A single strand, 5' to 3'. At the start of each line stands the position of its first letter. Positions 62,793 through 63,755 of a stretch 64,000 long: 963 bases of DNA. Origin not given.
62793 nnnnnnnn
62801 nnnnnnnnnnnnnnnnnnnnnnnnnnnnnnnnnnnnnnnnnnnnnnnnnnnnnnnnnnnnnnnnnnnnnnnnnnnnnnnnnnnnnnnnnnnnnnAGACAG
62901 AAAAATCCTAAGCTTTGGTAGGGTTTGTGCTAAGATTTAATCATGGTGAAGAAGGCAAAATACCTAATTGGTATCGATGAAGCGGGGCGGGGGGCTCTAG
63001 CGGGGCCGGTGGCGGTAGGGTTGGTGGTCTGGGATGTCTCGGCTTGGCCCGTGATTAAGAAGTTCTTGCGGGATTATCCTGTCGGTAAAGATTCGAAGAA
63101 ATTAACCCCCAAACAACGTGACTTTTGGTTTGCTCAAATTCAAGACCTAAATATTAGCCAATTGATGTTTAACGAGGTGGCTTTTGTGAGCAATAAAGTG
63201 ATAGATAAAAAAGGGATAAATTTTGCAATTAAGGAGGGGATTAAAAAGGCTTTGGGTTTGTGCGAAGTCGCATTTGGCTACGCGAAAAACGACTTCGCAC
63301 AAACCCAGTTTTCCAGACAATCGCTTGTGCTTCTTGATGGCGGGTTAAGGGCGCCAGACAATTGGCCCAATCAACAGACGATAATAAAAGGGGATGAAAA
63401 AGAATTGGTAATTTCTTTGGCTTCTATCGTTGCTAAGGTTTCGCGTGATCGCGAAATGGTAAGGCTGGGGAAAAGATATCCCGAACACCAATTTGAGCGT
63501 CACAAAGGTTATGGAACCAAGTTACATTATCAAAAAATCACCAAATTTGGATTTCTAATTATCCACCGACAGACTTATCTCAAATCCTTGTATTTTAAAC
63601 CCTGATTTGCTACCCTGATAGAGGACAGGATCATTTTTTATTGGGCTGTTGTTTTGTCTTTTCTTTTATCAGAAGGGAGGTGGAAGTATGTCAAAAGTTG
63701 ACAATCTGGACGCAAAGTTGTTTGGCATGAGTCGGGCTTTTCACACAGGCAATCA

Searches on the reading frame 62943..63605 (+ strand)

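Call 24: search_protein_families(library=pfam, proteins=[window:62943-63605:+])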
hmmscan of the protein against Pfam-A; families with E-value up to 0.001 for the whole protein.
window:62943-63605:+ (220 aa): 1 family
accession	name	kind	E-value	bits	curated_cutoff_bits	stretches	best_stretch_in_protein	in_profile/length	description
PF01351.25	RNase_HII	-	1e-28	101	25.8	1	9-209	1-193/199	Ribonuclease HII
